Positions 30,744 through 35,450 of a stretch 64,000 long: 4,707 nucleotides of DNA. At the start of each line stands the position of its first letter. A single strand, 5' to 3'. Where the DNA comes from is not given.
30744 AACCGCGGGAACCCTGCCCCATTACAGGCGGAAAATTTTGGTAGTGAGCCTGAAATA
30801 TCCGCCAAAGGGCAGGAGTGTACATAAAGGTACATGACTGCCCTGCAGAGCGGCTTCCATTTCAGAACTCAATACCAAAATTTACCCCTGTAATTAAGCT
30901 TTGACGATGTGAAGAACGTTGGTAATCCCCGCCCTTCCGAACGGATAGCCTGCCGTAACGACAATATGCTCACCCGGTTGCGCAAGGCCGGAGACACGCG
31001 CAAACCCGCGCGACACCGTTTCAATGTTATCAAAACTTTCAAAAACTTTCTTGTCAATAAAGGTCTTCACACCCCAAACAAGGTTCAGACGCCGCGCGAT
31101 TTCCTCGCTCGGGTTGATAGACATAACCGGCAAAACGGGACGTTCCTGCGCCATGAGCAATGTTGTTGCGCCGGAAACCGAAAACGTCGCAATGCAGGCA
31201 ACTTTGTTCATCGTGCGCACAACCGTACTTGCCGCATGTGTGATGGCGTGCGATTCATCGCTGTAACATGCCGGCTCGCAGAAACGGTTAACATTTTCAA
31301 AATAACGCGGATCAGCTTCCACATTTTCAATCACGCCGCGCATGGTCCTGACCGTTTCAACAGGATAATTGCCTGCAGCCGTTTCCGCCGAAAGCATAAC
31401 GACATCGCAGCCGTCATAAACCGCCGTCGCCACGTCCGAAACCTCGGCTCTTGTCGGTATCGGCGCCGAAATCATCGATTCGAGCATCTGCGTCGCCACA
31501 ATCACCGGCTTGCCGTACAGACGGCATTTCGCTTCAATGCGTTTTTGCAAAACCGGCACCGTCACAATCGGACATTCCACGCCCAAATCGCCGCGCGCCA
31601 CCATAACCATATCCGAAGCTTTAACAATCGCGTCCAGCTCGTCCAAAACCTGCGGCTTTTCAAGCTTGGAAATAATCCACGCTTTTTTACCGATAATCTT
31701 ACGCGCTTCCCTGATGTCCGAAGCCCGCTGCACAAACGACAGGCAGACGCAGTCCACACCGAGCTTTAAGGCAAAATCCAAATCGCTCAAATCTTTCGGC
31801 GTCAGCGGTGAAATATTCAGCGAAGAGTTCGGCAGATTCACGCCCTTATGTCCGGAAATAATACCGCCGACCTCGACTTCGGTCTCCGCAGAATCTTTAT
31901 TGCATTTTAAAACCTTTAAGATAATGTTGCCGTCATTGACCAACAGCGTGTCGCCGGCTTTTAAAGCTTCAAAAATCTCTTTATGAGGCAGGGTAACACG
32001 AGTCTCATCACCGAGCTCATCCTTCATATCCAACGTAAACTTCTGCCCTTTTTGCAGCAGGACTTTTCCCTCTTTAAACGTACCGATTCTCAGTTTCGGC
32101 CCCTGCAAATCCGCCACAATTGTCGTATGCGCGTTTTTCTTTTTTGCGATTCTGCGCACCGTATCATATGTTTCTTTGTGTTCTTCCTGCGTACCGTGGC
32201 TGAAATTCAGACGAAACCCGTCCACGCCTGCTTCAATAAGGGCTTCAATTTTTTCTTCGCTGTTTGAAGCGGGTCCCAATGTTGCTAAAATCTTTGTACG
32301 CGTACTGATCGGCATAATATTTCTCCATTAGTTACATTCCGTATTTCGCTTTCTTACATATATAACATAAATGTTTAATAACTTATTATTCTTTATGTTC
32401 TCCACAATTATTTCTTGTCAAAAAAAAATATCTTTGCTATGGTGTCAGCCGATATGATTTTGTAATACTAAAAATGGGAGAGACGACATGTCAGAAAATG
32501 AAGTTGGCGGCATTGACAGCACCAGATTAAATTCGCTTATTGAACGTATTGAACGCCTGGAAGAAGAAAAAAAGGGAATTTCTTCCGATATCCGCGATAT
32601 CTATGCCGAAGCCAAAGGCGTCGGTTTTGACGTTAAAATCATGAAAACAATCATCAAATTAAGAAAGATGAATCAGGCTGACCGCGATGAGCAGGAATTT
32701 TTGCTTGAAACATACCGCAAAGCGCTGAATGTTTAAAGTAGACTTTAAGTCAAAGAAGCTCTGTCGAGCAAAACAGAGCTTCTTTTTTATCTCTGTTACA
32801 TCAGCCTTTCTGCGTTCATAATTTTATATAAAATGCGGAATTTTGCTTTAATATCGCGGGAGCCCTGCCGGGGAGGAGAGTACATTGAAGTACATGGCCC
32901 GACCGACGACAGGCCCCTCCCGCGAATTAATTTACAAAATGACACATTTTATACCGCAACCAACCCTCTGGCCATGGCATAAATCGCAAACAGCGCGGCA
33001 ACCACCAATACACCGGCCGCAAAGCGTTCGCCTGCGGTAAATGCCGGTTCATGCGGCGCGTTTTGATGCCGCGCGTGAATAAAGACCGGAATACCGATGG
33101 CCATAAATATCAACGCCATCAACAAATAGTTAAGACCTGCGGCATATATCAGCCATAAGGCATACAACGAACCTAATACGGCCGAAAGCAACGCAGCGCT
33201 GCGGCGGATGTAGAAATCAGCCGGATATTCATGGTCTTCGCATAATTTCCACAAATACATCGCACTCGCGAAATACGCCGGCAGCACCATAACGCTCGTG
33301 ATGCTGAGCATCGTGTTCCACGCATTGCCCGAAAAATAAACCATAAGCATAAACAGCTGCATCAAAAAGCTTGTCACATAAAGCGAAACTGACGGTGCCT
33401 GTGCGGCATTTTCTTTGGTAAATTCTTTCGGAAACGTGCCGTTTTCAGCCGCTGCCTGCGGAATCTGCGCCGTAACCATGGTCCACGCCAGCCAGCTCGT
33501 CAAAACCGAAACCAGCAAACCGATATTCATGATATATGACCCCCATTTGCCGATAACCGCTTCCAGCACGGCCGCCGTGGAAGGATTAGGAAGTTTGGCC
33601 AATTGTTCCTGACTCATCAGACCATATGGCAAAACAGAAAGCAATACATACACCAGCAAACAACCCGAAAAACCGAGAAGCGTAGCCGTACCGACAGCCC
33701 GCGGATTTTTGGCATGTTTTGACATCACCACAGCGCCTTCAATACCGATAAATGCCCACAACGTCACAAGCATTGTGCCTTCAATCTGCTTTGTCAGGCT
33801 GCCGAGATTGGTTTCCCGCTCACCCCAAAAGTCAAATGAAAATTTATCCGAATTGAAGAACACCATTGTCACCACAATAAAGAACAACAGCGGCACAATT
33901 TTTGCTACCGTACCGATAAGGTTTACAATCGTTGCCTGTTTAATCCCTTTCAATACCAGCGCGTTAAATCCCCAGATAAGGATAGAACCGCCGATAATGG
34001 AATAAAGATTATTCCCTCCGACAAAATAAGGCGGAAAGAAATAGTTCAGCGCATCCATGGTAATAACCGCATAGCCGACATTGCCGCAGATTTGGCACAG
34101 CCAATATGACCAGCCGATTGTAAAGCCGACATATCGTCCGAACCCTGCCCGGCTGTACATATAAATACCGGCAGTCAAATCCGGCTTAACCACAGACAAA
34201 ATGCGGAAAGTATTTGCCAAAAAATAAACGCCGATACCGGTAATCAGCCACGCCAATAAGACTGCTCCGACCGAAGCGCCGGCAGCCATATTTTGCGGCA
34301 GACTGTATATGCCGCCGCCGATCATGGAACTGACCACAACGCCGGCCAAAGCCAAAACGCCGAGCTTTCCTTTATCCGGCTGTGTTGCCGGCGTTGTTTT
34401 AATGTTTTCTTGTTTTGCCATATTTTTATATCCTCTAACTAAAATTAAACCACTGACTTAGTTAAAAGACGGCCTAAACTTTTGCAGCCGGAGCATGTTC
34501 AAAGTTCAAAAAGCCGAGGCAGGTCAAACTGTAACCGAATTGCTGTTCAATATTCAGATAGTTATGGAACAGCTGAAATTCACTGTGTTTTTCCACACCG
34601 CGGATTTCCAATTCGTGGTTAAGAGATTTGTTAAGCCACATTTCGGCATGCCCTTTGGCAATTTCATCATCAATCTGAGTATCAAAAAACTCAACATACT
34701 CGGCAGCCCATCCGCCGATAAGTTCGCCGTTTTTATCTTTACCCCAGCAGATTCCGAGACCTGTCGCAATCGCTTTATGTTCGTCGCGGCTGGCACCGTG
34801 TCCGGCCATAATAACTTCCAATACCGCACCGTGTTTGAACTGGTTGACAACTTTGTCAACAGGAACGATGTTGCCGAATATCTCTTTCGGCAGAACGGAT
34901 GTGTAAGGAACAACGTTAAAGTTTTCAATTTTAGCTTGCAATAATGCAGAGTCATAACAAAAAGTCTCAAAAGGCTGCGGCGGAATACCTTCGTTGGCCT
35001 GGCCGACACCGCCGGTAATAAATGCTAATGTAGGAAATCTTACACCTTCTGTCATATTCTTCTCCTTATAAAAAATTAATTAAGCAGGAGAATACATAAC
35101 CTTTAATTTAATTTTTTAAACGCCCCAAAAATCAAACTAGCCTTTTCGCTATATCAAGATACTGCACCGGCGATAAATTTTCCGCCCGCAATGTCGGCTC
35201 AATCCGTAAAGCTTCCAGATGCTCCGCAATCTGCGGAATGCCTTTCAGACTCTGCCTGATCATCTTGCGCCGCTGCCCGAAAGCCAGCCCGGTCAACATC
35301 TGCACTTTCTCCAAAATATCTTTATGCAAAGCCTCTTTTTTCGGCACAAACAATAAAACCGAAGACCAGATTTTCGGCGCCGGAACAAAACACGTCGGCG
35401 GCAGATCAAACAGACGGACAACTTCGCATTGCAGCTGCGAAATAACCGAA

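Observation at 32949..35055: Pyruvoyl-type arginine decarboxylase next to an APC antiporter: a Chlamydia-like arginine/agmatine acid-resistance module in an alphaproteobacterial context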

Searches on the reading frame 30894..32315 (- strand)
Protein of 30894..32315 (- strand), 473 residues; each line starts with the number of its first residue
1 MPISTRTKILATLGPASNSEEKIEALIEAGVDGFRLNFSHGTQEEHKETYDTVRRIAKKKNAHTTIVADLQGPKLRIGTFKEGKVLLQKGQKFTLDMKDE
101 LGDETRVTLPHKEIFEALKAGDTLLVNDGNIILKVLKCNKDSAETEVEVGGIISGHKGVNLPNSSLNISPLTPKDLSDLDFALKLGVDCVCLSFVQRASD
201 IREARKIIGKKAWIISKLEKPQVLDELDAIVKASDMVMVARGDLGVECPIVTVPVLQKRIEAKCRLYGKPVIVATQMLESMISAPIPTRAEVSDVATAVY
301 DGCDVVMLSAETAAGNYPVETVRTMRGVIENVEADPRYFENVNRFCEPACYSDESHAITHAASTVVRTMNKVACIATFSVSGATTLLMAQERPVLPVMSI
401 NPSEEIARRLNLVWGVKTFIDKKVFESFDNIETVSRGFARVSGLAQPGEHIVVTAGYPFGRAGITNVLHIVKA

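Call 3: search_protein_families(library=pfam, proteins=[window:30894-32315:-])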
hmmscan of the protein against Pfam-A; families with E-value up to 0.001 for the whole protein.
window:30894-32315:- (473 aa): 3 families
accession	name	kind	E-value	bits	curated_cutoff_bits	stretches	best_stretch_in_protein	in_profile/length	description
PF00224.27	PK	-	1e-110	370.3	30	1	6-322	3-328/328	Pyruvate kinase, barrel domain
PF02887.21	PK_C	-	3.5e-24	85.5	28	1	356-471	1-114/114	Pyruvate kinase, alpha/beta domain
PF00478.31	IMPDH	-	0.00071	19.1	25.6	0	6-66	92-148/345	IMP dehydrogenase / GMP reductase domain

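Call 4: search_protein_families(library=ncbifam, proteins=[window:30894-32315:-])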
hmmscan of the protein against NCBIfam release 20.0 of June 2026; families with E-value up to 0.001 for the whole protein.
window:30894-32315:- (473 aa): 7 families
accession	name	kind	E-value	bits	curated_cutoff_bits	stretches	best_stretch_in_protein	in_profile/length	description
NF004886.0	PRK06247.1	subfamily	6.1e-178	592.4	623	1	4-471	4-468/476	pyruvate kinase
NF004491.0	PRK05826.1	subfamily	1e-151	505.7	432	1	4-472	4-474/477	pyruvate kinase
TIGR01064.1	pyruv_kin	equivalog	1.1e-145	485.8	306.4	1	6-471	2-474/476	pyruvate kinase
NF004978.0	PRK06354.1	subfamily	2.8e-142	475.2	462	1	4-470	7-475/590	pyruvate kinase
NF006664.0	PRK09206.1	equivalog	5.8e-100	335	686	1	6-469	3-466/470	pyruvate kinase PykF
NF005234.0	PRK06739.1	equivalog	4.8e-88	295.5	564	1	10-332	6-328/352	pyruvate kinase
NF011314.0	PRK14725.1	equivalog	2e-50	171.7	642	2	85-335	333-596/614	pyruvate kinase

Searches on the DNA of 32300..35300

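Call 75: search_rna_families(source=window, start=32300, end=35300, threshold=evalue, max_evalue=1)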
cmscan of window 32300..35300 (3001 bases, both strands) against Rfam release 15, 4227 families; matches with E-value up to 1: 1.
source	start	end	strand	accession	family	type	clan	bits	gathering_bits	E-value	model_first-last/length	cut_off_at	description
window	34953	35154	+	RF02377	SurA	Gene; sRNA;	-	16.8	100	0.16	1-279/279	no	SurA sRNA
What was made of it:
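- Tried and rejected: Rfam scan of 32300-35300: only a chance-level hit (E 0.16; call 75), so no known riboswitch or leader.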

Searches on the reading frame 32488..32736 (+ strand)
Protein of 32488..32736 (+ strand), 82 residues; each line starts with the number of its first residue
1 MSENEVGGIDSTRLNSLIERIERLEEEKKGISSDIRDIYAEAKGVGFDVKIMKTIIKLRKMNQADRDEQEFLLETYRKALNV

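Call 3: search_protein_families(library=pfam, proteins=[window:32488-32736:+])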
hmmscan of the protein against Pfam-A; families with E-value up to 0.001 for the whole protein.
window:32488-32736:+ (82 aa): 1 family
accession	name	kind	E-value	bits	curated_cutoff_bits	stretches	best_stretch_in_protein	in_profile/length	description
PF10073.14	GapR_DNA-bd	-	4e-33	113.3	22.6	1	12-81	3-72/72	GapR-like, DNA-binding domain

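Call 4: search_protein_families(library=ncbifam, proteins=[window:32488-32736:+])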
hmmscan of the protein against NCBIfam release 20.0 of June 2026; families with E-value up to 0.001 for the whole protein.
window:32488-32736:+ (82 aa): 2 families
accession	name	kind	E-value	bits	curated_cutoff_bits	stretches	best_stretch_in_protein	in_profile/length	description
NF010247.0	PRK13694.1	subfamily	8.3e-32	108.8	94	1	7-80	7-80/83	hypothetical protein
NF052541.1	NucAsocGapRCau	equivalog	4.9e-23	81.1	140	1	11-80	16-85/88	nucleoid-associated protein GapR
